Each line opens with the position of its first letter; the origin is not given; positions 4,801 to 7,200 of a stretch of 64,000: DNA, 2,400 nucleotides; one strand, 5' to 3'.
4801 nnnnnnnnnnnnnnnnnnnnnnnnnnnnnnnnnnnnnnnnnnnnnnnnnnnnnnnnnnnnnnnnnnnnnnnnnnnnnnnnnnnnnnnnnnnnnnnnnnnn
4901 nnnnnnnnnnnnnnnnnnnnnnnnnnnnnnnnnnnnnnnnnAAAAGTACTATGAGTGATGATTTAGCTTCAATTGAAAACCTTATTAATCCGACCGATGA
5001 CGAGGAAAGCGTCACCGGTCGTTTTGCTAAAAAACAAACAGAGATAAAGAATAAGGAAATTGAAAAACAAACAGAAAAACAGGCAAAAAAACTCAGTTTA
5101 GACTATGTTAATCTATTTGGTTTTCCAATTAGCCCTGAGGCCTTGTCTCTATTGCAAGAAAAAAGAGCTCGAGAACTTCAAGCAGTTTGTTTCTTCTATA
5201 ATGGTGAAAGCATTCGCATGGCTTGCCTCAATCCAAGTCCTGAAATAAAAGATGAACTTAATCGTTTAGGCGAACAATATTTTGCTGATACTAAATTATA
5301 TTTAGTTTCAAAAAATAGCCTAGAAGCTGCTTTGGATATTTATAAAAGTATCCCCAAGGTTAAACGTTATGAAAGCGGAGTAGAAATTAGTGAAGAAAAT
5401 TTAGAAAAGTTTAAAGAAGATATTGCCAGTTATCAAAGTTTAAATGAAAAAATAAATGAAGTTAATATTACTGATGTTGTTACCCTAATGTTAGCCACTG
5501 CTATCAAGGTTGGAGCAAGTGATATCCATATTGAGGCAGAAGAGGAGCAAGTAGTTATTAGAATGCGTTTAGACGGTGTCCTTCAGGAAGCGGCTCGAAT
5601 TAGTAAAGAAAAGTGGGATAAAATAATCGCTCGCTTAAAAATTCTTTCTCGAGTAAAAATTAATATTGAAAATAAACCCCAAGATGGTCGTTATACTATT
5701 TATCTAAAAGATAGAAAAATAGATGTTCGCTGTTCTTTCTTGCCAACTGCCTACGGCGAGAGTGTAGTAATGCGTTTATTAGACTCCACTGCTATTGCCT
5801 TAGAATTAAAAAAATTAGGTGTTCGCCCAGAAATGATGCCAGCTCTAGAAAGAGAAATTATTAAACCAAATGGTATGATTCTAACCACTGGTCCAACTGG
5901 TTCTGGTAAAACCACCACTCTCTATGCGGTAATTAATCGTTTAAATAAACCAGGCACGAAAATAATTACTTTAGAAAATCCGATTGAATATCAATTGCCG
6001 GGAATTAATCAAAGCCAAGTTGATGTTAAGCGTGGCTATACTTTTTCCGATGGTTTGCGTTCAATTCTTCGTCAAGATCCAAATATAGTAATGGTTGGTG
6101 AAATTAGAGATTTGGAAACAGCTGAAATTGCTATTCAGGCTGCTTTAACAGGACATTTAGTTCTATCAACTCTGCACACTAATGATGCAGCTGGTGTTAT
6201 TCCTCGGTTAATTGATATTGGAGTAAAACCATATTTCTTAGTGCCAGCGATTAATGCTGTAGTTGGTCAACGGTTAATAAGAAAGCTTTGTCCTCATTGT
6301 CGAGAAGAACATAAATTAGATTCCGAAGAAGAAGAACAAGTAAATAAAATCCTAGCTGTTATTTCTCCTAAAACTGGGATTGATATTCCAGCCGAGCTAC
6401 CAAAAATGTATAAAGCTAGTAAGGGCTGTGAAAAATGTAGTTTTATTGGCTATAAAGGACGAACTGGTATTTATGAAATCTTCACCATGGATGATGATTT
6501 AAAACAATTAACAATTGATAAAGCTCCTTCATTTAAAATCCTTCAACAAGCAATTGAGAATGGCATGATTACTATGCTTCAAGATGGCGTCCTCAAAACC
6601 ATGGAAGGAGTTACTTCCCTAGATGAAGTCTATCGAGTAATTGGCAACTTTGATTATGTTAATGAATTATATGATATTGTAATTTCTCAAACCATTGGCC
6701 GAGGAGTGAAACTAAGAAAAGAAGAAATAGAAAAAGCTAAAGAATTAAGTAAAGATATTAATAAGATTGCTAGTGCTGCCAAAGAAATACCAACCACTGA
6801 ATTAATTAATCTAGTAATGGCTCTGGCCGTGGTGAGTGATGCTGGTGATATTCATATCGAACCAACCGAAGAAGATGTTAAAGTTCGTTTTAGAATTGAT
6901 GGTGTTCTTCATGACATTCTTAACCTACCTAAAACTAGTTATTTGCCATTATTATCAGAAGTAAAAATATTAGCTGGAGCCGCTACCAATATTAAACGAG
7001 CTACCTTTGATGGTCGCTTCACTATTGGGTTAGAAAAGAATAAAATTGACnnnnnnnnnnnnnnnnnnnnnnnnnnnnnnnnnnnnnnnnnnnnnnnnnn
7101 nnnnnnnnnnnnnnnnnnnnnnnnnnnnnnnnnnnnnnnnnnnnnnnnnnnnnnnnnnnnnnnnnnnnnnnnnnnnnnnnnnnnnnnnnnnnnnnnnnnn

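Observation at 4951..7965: PilB/GspE secretion ATPase with two complete ATPase modules fused in one 1004-aa polypeptide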

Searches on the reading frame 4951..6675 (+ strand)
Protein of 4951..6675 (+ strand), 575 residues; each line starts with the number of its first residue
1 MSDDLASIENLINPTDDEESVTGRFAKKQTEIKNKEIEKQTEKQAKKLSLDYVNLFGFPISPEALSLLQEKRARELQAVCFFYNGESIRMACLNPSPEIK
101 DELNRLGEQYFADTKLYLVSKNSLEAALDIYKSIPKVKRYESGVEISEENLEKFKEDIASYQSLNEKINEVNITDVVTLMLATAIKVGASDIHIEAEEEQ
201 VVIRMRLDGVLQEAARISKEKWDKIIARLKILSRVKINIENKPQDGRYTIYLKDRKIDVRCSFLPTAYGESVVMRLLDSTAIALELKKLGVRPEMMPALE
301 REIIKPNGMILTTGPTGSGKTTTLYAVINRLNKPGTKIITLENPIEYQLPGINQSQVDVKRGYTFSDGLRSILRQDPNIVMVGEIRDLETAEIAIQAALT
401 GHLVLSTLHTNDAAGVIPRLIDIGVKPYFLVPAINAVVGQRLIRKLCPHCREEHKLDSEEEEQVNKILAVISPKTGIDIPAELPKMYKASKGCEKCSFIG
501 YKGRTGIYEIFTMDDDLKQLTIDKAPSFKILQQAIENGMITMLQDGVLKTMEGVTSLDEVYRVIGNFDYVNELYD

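Call 22: search_protein_families(library=ncbifam, proteins=[window:4951-6675:+], max_evalue=0.001)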
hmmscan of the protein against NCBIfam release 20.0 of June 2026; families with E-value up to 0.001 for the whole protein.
window:4951-6675:+ (575 aa): 16 families
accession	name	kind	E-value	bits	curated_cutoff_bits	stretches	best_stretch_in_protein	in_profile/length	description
TIGR02533.1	type_II_gspE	equivalog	2.1e-148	495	630.25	1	136-563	72-485/486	type II secretion system ATPase GspE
TIGR02538.1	type_IV_pilB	equivalog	3.4e-147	491.4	675.65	1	29-563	38-561/564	type IV-A pilus assembly ATPase PilB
NF007755.0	PRK10436.1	equivalog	8.6e-123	410.4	617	1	147-566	59-461/465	type II secretion system protein GspE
NF053534.1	T4PilAsmATPsTfpB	equivalog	9.5e-120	400.7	850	1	147-564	175-582/584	type IV pilus assembly ATPase TfpB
NF041000.1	ATPase_ComGA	equivalog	3.3e-73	246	300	1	180-444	3-266/267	competence type IV pilus ATPase ComGA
TIGR01420.1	pilT_fam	subfamily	7.9e-53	179.9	319.1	1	180-423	5-242/343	PilT/PilU family type 4a pilus ATPase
TIGR02525.1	plasmid_TraJ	equivalog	1.4e-27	96.6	368.3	1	271-422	119-271/372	plasmid transfer ATPase TraJ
TIGR02524.1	dot_icm_DotB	equivalog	2.7e-22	79.5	463.3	1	302-422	128-258/358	Dot/Icm type IV secretion system ATPase DotB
NF058587.1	archaellum_moto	equivalog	2.4e-19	69.5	550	1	303-422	271-395/527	archaellum flagellar ATPase motor FlaI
TIGR02782.1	TrbB_P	equivalog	3.1e-14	53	304.55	1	302-420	131-252/303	P-type conjugative transfer ATPase TrbB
NF010469.0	PRK13894.1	subfamily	5.4e-11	42.4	508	1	301-420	143-264/320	conjugal transfer ATPase TrbB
TIGR03819.1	heli_sec_ATPase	hypoth_equivalog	6.5e-11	42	373.15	1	268-424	138-301/340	TadA family conjugal transfer-associated ATPase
NF053672.1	bindosome_BasE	exception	7.4e-11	41.5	1000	1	309-420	272-388/512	bindosome assembly system ATPase subunit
TIGR02788.1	VirB11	equivalog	2.6e-10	39.8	249.95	1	303-421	140-263/308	P-type DNA transfer ATPase VirB11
NF010407.0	PRK13833.1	subfamily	5.6e-10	39.2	499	1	298-422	135-261/323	conjugal transfer protein TrbB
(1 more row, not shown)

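Call 66: search_solved_structures(query=window:4951-6675:+, max_evalue=1e-40, show_alignments=1)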
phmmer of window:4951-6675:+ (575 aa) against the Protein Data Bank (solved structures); distinct sequences matched with E-value up to 1e-40: 12.
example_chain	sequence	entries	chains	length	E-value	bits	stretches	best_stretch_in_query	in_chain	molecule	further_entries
3jc8_Ba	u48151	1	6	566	3.8e-103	349.1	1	4-561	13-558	Type IV-A pilus assembly ATPase PilB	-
4pht_A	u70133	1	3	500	8.3e-103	347.9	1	149-563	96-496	General secretory pathway protein E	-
1p9r_A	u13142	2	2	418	1.4e-102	347.2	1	153-562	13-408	General secretion pathway protein E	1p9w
4kss_A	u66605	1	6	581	2.4e-102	346.4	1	155-564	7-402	Type II secretion system protein E, hemolysin-coregulated protein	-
4ksr_A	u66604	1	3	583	2.4e-102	346.4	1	155-564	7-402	Type II secretion system protein E, Hemolysin-coregulated protein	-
5tsg_B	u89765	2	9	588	1.3e-101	344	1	9-564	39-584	Type IV pilus biogenesis ATPase PilB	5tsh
6olj_C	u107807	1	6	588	1.7e-101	343.6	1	9-564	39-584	Type IV pilus biogenesis ATPase PilB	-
5zfr_A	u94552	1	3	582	3.2e-100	339.4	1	41-564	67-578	Type IV pilus biogenesis ATPase PilB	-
6f8l_G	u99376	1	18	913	3.1e-94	319.7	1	138-561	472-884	Type IV pilus assembly protein PilF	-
5oiu_A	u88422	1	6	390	2e-91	310.4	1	180-561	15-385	Type IV pilus assembly protein PilF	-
5it5_F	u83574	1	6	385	2.4e-91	310.1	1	182-561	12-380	ATP binding motif-containing protein PilF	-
6ejf_A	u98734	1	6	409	2.7e-91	310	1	182-561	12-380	Type IV pilus assembly protein PilF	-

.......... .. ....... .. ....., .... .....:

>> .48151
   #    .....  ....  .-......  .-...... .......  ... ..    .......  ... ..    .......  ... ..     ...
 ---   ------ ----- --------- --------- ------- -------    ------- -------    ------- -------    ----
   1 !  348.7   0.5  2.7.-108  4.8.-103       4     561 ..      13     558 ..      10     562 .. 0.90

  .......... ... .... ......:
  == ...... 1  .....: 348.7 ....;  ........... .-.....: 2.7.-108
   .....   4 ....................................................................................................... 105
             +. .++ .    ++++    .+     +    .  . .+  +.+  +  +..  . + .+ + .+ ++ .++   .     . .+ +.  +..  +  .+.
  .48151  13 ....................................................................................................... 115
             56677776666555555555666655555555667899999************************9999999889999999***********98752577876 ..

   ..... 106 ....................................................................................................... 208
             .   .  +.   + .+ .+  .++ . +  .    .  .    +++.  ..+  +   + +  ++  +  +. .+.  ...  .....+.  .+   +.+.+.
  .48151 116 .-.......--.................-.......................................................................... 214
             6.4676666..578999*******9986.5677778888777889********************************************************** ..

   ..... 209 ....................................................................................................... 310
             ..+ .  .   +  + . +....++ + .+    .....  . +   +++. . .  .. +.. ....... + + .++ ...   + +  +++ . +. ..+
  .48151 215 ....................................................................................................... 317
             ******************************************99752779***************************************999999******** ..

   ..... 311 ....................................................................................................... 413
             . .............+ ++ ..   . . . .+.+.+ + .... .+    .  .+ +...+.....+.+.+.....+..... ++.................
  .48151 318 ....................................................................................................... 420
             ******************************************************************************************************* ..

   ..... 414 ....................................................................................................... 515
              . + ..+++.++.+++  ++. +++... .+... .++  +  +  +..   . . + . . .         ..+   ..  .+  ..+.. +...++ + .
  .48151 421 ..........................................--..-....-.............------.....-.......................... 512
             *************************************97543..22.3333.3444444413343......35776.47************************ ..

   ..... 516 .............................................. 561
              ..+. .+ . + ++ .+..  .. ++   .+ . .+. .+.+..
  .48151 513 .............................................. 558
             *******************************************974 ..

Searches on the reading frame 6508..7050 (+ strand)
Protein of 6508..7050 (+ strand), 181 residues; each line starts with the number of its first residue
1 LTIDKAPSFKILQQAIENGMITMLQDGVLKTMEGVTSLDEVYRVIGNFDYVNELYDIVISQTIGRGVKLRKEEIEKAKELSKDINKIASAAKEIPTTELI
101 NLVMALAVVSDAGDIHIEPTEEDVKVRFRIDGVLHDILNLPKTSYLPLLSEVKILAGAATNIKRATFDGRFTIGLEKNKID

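Call 39: find_related_loci(query=A2, collection=genome_contigs, flank=10000)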
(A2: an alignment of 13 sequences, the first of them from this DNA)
Query A2 (181 aa) in genome_contigs; peptide patterns used: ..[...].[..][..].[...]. (x = any residue, [..] = any of these).
599 stretches matched a pattern (row limit reached: there are more); 574 encode a relative of the query (tblastn E <= 1e-3); the best 80 are kept; 80 distinct loci.
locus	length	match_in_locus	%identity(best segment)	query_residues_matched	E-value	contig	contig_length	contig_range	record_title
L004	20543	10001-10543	80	1-181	3e-97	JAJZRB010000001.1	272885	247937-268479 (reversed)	MAG: bacterium isolate SKS1.bin72 NODE_26_length_272885_cov_4.865577, whole genome shotgun sequence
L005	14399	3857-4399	82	1-181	1e-96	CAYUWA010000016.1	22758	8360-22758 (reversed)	MAG TPA_asm: uncultured Gammaproteobacteria bacterium isolate binchicken_co113_83 genome assembly, contig: NODE_2508_len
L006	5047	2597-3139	80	1-181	3e-96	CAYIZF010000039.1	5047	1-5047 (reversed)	MAG TPA_asm: uncultured Gammaproteobacteria bacterium isolate ERP122455_co1_171 genome assembly, contig: NODE_6882_lengt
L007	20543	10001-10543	77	1-181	8e-96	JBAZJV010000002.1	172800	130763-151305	MAG: Patescibacteria group bacterium isolate SO_2017_LW4_128 scaffold_278_c1_LW137-91_2017, whole genome shotgun sequenc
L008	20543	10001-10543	80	1-181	1e-95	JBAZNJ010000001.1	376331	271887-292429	MAG: Patescibacteria group bacterium isolate SO_2017_LW4_64 scaffold_72_c1_LW137-91_2017, whole genome shotgun sequence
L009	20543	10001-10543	80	1-181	2e-95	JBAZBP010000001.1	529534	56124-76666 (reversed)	MAG: Patescibacteria group bacterium isolate SO_2017_GW1_115 NODE_100_length_529534_cov_2.059285_OW334_2017, whole genom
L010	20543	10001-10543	78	1-181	2e-95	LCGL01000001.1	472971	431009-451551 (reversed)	MAG: Candidatus Falkowbacteria bacterium GW2011_GWF2_43_32 UV95_C0001, whole genome shotgun sequence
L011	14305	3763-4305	77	1-181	2e-94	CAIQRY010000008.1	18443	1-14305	uncultured bacterium isolate AM-lipid-02-D9_bin-0787 genome assembly, contig: bin-0787:08/68, whole genome shotgun seque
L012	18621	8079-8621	78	1-181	2e-94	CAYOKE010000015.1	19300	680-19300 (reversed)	MAG TPA_asm: uncultured Gammaproteobacteria bacterium isolate SRP263991_co1_502 genome assembly, contig: NODE_4061_lengt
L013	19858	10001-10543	78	1-181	5e-94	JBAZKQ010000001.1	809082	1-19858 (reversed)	MAG: Patescibacteria group bacterium isolate SO_2017_LW4_148 scaffold_12_c1_LW137-91_2017, whole genome shotgun sequence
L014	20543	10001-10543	76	1-181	1e-93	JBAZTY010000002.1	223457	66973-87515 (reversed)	MAG: Patescibacteria group bacterium isolate SO_2017_GW1_214 NODE_441_length_223457_cov_2.688940_OW334_2017, whole genom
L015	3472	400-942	75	1-181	3e-93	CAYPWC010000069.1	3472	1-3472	MAG TPA_asm: uncultured Gammaproteobacteria bacterium isolate SRP192927_co4_865 genome assembly, contig: NODE_82992_leng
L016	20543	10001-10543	76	1-181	2e-91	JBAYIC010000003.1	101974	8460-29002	MAG: Patescibacteria group bacterium isolate SO_2016_GW1_19 scaffold00463_OW334_2016, whole genome shotgun sequence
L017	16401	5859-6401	75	1-181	5e-91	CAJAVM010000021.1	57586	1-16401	uncultured bacterium isolate Loc080925-6m_bin-0519 genome assembly, contig: bin-0519:21/27, whole genome shotgun sequenc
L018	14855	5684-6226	76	1-181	8e-91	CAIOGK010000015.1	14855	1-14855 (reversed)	Candidatus Falkowbacteria bacterium isolate Loclat_bin-04004 genome assembly, contig: bin-04004:015/137, whole genome sh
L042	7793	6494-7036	67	1-181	4e-82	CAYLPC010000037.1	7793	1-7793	MAG TPA_asm: uncultured Gammaproteobacteria bacterium isolate SRP192927_co9_22 genome assembly, contig: NODE_9583_length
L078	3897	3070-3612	58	1-181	1e-70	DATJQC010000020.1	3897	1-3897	MAG TPA_asm: Candidatus Nanoarchaeia archaeon isolate SMAG_U14930 k141_4317806, whole genome shotgun sequence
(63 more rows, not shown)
